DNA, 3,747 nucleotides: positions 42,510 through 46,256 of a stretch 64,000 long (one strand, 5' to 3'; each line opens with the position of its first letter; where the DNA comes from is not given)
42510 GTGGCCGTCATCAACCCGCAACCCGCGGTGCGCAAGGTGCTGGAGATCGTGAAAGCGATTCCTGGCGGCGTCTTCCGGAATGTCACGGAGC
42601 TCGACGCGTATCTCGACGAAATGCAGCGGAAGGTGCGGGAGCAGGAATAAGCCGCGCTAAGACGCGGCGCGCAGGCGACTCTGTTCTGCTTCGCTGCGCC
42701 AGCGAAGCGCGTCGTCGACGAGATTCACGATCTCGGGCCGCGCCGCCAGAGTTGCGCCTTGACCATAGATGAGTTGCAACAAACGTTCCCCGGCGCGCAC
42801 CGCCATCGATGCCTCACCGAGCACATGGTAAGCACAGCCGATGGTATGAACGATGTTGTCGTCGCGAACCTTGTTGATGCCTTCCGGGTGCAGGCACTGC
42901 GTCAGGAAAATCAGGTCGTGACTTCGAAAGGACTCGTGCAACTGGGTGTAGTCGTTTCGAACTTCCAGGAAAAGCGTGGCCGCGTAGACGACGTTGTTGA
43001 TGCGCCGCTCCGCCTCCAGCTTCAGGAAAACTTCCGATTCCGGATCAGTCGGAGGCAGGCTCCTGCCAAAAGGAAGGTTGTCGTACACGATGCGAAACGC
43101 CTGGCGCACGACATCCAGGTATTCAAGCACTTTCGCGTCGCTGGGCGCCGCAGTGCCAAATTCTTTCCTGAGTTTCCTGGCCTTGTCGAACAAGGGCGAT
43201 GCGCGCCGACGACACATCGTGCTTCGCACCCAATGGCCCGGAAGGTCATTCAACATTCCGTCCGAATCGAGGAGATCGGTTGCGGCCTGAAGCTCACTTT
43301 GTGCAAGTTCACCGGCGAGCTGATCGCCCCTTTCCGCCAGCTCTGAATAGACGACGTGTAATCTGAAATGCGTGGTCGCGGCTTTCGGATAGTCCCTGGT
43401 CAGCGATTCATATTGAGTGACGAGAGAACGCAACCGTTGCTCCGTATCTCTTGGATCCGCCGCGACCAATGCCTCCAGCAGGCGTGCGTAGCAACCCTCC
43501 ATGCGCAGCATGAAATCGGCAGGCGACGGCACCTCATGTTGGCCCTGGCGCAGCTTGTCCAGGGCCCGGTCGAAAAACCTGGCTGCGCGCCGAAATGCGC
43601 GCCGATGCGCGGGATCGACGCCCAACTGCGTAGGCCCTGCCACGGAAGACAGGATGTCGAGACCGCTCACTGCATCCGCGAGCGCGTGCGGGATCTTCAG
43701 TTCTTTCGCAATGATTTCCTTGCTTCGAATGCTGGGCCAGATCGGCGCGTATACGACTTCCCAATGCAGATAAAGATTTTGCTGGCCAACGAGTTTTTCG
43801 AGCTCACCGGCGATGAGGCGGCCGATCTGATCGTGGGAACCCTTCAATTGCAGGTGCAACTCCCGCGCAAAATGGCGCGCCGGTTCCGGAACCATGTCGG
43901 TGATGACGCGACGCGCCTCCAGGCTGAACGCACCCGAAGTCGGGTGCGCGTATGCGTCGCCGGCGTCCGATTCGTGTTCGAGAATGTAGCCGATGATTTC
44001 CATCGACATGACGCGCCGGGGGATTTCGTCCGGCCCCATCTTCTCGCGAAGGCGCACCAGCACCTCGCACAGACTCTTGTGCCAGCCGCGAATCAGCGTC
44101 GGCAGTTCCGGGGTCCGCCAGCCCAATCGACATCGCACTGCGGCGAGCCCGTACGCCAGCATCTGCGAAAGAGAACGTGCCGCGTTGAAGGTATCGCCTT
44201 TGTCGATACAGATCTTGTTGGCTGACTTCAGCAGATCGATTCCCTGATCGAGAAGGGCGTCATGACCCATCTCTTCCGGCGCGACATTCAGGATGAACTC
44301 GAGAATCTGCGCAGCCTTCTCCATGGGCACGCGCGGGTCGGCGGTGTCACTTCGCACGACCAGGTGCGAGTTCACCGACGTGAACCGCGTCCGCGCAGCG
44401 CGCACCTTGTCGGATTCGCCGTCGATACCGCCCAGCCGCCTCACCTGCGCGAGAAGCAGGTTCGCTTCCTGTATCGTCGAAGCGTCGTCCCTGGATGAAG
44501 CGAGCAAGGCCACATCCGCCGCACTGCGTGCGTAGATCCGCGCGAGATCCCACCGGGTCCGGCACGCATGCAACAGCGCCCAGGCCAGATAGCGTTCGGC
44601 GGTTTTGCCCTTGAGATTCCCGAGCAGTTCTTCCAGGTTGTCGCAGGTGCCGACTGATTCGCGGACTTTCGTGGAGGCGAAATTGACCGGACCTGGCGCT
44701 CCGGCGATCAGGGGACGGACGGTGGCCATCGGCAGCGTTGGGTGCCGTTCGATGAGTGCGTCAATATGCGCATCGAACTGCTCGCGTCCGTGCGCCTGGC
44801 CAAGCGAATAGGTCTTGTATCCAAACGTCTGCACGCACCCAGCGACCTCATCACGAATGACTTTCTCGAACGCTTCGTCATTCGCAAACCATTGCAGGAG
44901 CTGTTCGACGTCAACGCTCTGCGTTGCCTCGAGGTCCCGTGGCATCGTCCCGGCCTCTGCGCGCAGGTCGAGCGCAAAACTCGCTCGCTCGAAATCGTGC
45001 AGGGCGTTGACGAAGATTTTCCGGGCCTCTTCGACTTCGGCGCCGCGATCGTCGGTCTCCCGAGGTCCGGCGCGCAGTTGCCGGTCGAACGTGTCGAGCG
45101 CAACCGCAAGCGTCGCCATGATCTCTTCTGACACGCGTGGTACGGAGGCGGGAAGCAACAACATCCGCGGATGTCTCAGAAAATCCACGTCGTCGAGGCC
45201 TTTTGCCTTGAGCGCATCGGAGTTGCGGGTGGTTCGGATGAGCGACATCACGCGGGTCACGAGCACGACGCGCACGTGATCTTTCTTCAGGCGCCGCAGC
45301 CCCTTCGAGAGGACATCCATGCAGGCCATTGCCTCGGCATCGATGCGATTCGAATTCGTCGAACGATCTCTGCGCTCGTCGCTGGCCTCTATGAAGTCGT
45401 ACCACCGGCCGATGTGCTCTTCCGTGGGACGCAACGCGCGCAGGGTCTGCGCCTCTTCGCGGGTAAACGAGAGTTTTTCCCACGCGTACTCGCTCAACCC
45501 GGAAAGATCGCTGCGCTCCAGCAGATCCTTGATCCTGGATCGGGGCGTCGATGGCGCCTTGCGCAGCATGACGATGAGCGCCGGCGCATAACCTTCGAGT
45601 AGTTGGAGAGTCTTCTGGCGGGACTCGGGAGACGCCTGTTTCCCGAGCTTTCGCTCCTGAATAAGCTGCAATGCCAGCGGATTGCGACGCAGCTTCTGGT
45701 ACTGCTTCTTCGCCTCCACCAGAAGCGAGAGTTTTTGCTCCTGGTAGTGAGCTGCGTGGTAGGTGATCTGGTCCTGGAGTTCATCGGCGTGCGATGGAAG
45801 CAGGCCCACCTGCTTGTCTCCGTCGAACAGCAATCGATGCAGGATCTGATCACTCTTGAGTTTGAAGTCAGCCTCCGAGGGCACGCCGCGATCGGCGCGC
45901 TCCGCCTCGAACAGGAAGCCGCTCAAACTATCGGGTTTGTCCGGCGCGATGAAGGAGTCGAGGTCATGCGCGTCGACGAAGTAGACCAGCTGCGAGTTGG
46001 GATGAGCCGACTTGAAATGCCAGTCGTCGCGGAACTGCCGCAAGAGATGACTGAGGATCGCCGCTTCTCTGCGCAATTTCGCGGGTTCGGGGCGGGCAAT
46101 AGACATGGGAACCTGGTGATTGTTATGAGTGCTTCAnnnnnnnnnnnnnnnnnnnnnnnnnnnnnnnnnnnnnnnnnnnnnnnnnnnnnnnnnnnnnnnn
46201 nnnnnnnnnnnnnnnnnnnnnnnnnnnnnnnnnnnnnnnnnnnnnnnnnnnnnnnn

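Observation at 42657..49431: Compact four-gene operon with no recognisable housekeeping role: candidate undescribed conflict/defence system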

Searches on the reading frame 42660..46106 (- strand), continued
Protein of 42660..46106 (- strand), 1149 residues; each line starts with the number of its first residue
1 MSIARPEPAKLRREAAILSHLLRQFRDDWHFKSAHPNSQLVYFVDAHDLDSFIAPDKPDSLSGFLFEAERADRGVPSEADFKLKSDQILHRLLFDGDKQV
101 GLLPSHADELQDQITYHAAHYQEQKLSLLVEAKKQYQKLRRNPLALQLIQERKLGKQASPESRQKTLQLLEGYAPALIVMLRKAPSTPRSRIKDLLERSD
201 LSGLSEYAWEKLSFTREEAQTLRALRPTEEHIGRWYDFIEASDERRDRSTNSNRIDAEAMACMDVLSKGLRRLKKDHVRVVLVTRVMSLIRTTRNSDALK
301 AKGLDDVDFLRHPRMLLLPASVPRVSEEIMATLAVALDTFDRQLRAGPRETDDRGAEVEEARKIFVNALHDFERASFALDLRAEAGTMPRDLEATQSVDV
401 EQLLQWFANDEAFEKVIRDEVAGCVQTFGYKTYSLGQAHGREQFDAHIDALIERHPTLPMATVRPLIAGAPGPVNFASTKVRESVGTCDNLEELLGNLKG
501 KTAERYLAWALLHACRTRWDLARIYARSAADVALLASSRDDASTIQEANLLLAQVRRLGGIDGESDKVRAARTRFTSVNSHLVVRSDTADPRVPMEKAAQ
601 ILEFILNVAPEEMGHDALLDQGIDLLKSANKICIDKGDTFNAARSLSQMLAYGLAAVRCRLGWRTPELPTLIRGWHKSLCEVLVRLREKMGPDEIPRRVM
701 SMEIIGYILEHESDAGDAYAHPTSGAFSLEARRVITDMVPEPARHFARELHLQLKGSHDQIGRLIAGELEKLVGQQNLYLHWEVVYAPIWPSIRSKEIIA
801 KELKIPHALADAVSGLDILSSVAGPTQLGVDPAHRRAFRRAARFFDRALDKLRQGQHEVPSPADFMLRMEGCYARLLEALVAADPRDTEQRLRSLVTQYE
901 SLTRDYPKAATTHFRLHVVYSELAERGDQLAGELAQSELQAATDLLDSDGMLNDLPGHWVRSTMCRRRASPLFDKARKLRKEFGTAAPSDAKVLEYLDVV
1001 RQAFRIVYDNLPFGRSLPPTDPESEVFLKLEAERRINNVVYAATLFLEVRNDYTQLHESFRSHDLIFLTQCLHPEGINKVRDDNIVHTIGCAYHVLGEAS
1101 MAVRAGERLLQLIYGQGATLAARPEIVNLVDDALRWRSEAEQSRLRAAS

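Call 73: fold_search(model_id=the predicted structure, library=viral)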
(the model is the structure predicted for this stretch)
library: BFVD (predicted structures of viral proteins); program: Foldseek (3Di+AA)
matches with E <= 10: 202; with E <= 0.001: 0
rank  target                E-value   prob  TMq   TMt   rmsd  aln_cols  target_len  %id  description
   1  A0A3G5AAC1            1.5e-02  0.99  0.13  0.27  23.8       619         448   11  UDP-N-acetylglucosamine--peptide N-acetylglucosaminyltransferase SPINDLY [Hyperionvirus sp.]
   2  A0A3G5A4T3            4.3e-02  0.75  0.10  0.17  23.2       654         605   11  RING-type domain-containing protein [Harvfovirus sp.]
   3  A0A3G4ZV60            5.7e-02  0.97  0.15  0.28  18.0       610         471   10  Uncharacterized protein [Barrevirus sp.]
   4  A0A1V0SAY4            6.3e-02  0.82  0.10  0.19  21.4       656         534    8  TPR repeat protein [Catovirus CTV1]
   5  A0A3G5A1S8            7.0e-02  0.97  0.12  0.30  22.0       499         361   13  Sel1 repeat family protein [Harvfovirus sp.]
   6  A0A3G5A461            1.5e-01  0.69  0.10  0.19  22.0       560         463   11  RING-type domain-containing protein [Harvfovirus sp.]
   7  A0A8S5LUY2            1.5e-01  0.16  0.10  0.11  42.6      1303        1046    9  Tail tape measure protein [Siphoviridae sp. ctRg61]
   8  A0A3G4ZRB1            1.5e-01  0.41  0.10  0.15  23.1       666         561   10  RING-type domain-containing protein [Dasosvirus sp.]
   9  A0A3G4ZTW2            1.7e-01  0.30  0.09  0.13  32.2       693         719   11  Uncharacterized protein [Edafosvirus sp.]
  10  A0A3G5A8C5            2.0e-01  0.98  0.11  0.30  13.3       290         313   11  Gamma-soluble NSF attachment protein [Homavirus sp.]
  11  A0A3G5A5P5            2.0e-01  0.60  0.12  0.20  26.4       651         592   10  Sel1 domain protein repeat-containing protein [Hyperionvirus sp.]
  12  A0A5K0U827            2.1e-01  0.98  0.11  0.29  13.5       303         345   13  Gamma-soluble NSF attachment protein (Fragment) [Yasminevirus sp. GU-2018]
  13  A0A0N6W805            2.5e-01  0.15  0.06  0.10  44.3       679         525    9  (no name in the UniProt tables at hand)
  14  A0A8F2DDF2            2.6e-01  0.08  0.07  0.07  39.0      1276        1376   12  (no name in the UniProt tables at hand)
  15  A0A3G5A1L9            3.0e-01  0.80  0.12  0.28  22.0       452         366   11  Tetratricopeptide repeat protein [Harvfovirus sp.]
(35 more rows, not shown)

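Call 80: search_protein_families(library=pfam, alignment_id=A6, max_evalue=0.00001)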
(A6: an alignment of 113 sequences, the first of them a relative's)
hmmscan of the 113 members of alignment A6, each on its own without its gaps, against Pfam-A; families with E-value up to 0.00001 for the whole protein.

A. member 1, L001:648-1754:- (369 aa): 1 family
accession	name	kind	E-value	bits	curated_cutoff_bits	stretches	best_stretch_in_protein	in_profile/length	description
PF09994.14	T6SS_Tle1-like_cat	-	3e-82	276.6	27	1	23-271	1-287/287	T6SS, Phospholipase effector Tle1-like, catalytic domain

B. families by the number of members that match (of 113 scanned): 70 families (the first 25 are shown)
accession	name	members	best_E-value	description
PF00873.25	ACR_tran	3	0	AcrB/AcrD/AcrF family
PF02321.23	OEP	3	7.7e-57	Outer membrane efflux protein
PF00015.26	MCPsignal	3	5.8e-53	Methyl-accepting chemotaxis protein (MCP) signalling domain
PF00753.33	Lactamase_B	3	9.3e-20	Metallo-beta-lactamase superfamily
PF08447.18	PAS_3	3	2.5e-18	PAS fold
PF12706.13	Lactamase_B_2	3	2.2e-09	Beta-lactamase superfamily domain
PF06983.19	3-dmu-9_3-mt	2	3.4e-48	3-demethylubiquinone-9 3-methyltransferase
PF00239.26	Resolvase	2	6e-48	Resolvase, N terminal domain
PF01380.27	SIS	2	2e-44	SIS domain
PF03466.25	LysR_substrate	2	8.1e-26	LysR substrate binding domain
PF07690.21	MFS_1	2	6e-23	Major Facilitator Superfamily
PF13522.11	GATase_6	2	7.5e-23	Glutamine amidotransferase domain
PF13537.11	GATase_7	2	2.9e-16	Glutamine amidotransferase domain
PF01526.23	DDE_Tnp_Tn3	1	3.4e-146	Tn3 transposase DDE domain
PF05977.19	MFS_3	1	4e-143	Transmembrane secretion effector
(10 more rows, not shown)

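Call 81: search_protein_families(library=padloc, alignment_id=A6, max_evalue=0.00001)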
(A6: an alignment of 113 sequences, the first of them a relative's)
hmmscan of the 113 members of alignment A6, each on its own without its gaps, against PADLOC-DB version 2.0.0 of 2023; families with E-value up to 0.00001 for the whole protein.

A. member 1, L001:648-1754:- (369 aa): 0 families

B. families by the number of members that match (of 113 scanned): 50 families (the first 25 are shown)
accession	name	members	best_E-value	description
PDLC03863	LmuB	1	7.7e-159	-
PDLC02290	AbiEii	1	1.4e-121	AbiEii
PDLC03852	LmuA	1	7.6e-80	-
PDLC00328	PtuB1|PtuB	1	8.5e-69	Unknown function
PDLC00329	PtuB1|PtuB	1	3.9e-67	Unknown function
PDLC03867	LmuB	1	2.8e-65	-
PDLC00292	PtuA1|PtuA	1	4.3e-53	AAA ATPase domain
PDLC03871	LmuC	1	3.2e-51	-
PDLC00319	PtuB1|PtuB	1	6.1e-48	Unknown function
PDLC03862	LmuB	1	1.9e-40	-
PDLC00288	PtuA1|PtuA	1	7.2e-37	AAA ATPase domain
PDLC00339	PtuB1|PtuB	1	1.1e-36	Unknown function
PDLC00330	PtuB1|PtuB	1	1.5e-33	Unknown function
PDLC02305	AbiEii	1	1.4e-29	AbiEii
PDLC03859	LmuB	1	5.4e-28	-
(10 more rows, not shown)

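Call 85: search_protein_families(library=padloc, proteins=[L003:2316-4988:-], max_evalue=0.00001)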
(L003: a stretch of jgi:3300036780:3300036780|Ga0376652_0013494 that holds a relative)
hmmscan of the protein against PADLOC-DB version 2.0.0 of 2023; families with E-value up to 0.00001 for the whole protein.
L003:2316-4988:- (891 aa): 0 families

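Call 86: search_protein_families(library=pfam, proteins=[L003:2316-4988:-], max_evalue=0.001)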
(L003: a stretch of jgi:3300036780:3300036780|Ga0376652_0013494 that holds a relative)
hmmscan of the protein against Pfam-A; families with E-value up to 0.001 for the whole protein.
L003:2316-4988:- (891 aa): 0 families

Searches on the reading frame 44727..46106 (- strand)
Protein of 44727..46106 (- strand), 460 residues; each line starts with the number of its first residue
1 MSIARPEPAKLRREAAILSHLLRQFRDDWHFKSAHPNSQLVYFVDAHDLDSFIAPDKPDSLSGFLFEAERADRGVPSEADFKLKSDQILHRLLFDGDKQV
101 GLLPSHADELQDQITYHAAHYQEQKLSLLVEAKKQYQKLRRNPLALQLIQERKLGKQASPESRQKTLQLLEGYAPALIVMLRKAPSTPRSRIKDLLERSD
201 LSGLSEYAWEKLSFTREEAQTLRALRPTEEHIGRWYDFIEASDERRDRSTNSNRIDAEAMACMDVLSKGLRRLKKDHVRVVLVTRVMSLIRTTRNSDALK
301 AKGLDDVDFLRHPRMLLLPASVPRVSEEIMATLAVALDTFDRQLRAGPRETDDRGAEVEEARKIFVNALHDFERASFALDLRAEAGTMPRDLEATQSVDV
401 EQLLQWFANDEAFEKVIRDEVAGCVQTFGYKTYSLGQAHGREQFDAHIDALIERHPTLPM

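Call 75: search_solved_structures(query=A5, max_evalue=10, show_alignments=2)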
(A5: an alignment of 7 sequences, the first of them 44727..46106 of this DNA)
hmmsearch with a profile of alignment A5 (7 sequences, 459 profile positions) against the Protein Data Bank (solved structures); distinct sequences matched with E-value up to 10: 0.
